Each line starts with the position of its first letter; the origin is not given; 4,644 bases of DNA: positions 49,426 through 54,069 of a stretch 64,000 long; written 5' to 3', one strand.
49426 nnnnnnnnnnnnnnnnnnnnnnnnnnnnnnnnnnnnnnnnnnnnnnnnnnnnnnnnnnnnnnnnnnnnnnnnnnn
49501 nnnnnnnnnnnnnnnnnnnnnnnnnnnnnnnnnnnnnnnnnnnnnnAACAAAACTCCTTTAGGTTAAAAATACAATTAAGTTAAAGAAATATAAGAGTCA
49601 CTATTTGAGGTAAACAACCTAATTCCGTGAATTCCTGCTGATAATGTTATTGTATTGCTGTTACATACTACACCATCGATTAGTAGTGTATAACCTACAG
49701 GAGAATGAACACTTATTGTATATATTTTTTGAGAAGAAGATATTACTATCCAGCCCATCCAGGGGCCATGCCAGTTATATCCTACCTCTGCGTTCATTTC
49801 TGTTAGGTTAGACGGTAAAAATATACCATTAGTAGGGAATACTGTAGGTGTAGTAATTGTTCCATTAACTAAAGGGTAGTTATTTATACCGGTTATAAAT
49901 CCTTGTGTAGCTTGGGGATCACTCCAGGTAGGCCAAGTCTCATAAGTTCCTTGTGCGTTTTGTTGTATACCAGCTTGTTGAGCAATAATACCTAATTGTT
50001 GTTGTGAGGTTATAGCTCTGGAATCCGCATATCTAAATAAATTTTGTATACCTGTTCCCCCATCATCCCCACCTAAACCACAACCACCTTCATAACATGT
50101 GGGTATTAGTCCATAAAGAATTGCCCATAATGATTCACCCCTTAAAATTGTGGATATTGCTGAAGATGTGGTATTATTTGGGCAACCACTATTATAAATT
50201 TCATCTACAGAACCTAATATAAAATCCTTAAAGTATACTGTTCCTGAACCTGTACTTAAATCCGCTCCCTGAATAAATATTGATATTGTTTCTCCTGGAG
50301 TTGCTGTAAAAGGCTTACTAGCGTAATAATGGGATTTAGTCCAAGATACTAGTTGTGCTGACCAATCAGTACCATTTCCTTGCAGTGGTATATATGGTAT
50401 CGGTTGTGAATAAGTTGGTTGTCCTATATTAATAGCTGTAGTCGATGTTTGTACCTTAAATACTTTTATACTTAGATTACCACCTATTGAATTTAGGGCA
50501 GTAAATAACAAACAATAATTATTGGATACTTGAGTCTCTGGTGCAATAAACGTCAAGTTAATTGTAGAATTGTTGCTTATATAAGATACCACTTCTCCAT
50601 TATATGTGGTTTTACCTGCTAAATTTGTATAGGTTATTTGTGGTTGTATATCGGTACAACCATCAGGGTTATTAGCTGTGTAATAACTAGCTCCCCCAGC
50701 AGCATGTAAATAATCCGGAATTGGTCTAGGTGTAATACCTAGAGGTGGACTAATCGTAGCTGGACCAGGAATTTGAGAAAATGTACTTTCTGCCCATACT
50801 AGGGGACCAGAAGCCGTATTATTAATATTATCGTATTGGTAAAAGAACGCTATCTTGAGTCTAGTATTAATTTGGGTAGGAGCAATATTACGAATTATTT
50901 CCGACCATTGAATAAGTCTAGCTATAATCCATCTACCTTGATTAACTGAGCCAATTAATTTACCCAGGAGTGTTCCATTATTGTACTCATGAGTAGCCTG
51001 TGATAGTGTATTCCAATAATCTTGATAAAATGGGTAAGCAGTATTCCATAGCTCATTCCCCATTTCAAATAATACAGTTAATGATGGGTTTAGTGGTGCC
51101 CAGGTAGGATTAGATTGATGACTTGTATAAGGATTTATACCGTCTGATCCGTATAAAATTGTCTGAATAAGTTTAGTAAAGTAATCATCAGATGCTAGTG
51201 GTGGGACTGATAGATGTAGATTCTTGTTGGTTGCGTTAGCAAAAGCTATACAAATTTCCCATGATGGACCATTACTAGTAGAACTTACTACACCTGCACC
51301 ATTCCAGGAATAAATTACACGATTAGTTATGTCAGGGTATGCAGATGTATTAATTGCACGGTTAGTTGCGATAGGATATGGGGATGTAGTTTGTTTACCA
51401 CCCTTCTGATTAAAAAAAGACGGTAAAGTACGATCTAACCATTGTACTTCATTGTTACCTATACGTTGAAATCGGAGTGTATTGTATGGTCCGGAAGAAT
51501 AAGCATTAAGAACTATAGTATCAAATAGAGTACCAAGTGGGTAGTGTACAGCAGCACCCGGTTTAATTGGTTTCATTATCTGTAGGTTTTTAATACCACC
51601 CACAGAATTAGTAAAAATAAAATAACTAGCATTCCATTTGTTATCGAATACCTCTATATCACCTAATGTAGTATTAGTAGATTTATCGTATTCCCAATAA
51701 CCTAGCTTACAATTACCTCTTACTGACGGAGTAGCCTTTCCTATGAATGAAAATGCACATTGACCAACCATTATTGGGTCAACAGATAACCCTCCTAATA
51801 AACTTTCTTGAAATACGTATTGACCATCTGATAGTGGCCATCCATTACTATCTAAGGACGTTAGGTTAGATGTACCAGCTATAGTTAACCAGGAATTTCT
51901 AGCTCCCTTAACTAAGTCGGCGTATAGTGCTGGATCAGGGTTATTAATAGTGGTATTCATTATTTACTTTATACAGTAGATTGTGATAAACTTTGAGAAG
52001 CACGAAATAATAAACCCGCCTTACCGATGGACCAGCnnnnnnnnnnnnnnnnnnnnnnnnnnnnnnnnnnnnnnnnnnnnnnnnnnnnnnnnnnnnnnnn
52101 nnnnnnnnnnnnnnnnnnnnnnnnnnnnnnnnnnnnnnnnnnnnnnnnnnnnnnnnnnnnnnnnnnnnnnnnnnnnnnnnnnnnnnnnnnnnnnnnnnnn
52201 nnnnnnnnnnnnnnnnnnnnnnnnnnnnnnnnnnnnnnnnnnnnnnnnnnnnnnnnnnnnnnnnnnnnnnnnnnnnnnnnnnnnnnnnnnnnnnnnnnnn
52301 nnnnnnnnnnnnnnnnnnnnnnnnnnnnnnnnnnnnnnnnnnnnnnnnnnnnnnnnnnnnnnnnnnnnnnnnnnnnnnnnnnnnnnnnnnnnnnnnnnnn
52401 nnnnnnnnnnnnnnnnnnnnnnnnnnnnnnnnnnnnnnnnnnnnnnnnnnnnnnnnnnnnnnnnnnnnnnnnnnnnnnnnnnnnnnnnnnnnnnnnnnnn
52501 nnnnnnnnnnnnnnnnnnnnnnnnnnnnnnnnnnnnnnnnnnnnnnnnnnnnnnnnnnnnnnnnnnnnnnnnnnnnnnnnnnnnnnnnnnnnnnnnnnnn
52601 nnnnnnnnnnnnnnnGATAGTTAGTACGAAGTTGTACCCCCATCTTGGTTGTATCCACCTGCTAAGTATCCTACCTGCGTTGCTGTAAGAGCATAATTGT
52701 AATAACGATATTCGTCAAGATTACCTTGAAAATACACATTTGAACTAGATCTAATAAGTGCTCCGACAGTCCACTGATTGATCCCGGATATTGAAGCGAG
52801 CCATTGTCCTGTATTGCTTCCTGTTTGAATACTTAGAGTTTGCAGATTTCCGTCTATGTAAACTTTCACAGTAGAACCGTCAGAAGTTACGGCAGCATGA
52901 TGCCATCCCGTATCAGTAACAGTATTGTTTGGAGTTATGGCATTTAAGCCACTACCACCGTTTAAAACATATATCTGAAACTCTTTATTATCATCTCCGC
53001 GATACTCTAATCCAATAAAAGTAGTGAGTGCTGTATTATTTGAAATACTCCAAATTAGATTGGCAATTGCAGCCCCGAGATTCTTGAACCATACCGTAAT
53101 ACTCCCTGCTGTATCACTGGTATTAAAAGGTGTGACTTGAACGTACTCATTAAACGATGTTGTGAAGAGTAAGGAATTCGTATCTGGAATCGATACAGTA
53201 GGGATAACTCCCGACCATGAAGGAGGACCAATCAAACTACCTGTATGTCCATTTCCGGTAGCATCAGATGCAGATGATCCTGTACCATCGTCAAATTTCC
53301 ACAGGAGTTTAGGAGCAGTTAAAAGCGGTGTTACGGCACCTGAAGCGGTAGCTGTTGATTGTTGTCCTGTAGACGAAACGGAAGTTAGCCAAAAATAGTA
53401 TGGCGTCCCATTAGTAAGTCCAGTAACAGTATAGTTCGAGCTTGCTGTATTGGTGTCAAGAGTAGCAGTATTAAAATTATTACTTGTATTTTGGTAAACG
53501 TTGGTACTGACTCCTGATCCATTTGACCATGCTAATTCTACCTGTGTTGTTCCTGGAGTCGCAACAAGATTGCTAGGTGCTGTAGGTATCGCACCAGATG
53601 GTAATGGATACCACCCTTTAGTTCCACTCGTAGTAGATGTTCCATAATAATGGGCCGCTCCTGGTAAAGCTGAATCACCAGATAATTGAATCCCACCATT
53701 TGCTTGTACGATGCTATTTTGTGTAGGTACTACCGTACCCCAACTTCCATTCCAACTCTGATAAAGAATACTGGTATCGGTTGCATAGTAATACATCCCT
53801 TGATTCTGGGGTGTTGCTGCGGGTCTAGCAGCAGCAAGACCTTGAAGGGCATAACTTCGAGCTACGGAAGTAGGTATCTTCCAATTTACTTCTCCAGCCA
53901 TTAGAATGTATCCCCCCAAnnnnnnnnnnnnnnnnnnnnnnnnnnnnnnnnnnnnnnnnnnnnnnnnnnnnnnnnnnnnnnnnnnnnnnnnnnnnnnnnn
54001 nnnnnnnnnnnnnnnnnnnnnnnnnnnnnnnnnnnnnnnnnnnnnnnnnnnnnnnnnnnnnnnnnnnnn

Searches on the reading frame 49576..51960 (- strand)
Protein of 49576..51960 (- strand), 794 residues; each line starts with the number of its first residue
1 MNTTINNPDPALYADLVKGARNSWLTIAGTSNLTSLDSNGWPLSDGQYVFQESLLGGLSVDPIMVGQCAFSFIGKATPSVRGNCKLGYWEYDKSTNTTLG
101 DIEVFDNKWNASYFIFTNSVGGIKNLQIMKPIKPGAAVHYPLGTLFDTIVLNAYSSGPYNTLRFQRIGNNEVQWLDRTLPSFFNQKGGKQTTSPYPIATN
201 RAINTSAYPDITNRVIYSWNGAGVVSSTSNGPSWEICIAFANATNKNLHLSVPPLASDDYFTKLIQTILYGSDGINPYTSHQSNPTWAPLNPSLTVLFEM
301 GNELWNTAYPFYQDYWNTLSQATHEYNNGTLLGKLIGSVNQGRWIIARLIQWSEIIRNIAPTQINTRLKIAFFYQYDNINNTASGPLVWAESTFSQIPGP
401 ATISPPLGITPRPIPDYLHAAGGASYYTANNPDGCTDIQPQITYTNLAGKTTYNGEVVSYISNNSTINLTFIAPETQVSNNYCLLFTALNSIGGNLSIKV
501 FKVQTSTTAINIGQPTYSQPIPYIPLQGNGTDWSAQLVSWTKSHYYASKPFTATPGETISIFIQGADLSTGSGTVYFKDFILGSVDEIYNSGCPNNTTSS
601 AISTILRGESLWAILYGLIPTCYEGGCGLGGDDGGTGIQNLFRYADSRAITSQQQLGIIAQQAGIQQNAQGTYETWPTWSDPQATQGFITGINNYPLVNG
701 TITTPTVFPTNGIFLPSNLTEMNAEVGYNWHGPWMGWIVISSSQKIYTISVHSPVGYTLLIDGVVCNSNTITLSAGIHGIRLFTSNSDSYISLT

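Call 12: search_protein_families(library=phrogs, proteins=[window:49576-51960:-], max_evalue=0.001)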
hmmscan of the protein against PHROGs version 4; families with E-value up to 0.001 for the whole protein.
window:49576-51960:- (794 aa): 0 families

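Call 13: search_protein_families(library=pfam, proteins=[window:49576-51960:-], max_evalue=0.001)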
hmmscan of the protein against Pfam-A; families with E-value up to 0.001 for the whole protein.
window:49576-51960:- (794 aa): 0 families

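Call 71: search_protein_families(library=ncbifam, proteins=[window:49576-51960:-], max_evalue=0.01)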
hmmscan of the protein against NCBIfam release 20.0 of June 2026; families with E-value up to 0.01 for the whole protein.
window:49576-51960:- (794 aa): 1 family
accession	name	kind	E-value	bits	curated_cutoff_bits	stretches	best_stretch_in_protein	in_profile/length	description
NF005560.0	PRK07233.1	equivalog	0.0074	15.2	252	0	426-531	293-399/435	hypothetical protein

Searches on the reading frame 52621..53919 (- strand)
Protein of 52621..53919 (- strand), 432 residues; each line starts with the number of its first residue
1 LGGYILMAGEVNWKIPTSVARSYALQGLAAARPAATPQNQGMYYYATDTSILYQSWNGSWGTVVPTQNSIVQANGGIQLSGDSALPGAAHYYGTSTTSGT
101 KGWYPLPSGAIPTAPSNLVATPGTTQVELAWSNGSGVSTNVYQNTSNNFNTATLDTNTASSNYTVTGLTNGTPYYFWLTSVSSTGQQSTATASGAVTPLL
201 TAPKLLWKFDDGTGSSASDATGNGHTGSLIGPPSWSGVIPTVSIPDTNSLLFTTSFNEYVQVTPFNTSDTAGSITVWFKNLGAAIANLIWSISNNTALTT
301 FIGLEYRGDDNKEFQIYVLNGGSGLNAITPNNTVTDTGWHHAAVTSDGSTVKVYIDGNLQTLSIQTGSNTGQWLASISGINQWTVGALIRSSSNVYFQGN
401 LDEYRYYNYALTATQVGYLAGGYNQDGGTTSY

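Call 13: search_protein_families(library=pfam, proteins=[window:52621-53919:-], max_evalue=0.001)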
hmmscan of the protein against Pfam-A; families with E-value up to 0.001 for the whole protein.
window:52621-53919:- (432 aa): 3 families
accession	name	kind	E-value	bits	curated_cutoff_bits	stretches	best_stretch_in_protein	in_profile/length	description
PF13385.13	Laminin_G_3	-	1.2e-17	64.9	27.6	1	257-416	4-150/151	Concanavalin A-like lectin/glucanases superfamily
PF02973.23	Sialidase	-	6.5e-07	29.5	26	1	301-416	71-181/189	Sialidase, N-terminal domain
PF00041.27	fn3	-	3.3e-05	24.5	25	1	114-187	2-75/84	Fibronectin type III domain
